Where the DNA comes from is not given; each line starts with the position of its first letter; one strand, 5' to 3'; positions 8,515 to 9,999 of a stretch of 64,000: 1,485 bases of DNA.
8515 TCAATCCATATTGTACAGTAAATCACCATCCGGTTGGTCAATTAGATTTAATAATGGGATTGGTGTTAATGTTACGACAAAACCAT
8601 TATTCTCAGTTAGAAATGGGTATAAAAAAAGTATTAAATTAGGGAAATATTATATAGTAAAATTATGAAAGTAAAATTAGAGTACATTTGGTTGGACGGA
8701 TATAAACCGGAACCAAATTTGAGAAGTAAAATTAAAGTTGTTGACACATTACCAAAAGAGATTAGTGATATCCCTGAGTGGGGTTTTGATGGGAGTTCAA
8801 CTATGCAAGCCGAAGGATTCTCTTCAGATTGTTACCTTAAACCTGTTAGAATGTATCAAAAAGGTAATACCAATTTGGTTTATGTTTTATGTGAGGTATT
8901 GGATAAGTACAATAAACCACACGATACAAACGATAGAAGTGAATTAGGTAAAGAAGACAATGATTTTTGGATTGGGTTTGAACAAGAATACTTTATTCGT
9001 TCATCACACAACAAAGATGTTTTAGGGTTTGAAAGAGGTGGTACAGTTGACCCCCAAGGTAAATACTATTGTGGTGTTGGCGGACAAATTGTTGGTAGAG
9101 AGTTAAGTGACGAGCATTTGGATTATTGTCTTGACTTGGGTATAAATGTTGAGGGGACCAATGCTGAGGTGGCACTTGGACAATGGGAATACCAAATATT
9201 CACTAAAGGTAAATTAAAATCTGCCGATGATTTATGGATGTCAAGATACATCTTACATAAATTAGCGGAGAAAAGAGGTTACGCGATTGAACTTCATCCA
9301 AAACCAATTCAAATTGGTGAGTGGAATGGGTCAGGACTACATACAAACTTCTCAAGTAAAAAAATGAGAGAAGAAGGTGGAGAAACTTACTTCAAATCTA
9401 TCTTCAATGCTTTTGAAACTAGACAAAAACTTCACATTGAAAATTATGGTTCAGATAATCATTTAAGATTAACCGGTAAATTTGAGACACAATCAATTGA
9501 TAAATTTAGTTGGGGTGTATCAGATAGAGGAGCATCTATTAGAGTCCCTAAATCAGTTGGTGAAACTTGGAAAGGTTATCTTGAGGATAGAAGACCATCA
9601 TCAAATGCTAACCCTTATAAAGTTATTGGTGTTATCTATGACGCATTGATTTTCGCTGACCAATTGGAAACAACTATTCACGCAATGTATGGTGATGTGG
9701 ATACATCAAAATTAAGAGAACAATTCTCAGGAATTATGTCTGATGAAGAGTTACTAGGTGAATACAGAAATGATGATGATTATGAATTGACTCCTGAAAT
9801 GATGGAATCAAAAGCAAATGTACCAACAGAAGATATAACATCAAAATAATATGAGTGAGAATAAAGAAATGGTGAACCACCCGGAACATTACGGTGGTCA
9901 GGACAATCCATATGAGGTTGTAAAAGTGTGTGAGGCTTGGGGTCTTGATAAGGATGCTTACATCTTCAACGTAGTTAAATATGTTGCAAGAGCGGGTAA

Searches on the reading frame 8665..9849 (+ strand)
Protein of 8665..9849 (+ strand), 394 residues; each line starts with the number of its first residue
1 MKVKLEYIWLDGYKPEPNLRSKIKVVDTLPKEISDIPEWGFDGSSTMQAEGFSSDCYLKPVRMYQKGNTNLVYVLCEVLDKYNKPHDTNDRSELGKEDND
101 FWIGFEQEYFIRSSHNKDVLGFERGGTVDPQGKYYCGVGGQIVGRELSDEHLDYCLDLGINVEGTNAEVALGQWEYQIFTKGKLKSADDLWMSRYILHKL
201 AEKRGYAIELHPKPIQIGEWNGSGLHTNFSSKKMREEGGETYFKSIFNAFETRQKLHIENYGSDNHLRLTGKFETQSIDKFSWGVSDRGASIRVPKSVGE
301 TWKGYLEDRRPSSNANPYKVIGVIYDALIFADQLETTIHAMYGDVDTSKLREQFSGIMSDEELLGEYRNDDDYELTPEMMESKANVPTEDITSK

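Call 64: search_protein_families(library=pfam, proteins=[window:8665-9849:+], max_evalue=0.001)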
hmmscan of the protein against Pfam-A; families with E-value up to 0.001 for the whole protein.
window:8665-9849:+ (394 aa): 2 families
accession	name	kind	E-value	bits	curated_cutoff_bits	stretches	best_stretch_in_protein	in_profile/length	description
PF00120.29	Gln-synt_C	-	1.4e-21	77.4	24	2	95-231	16-156/344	Glutamine synthetase, catalytic domain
PF03951.24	Gln-synt_N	-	1.8e-08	34.3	33.4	1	5-80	5-81/82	Glutamine synthetase, beta-Grasp domain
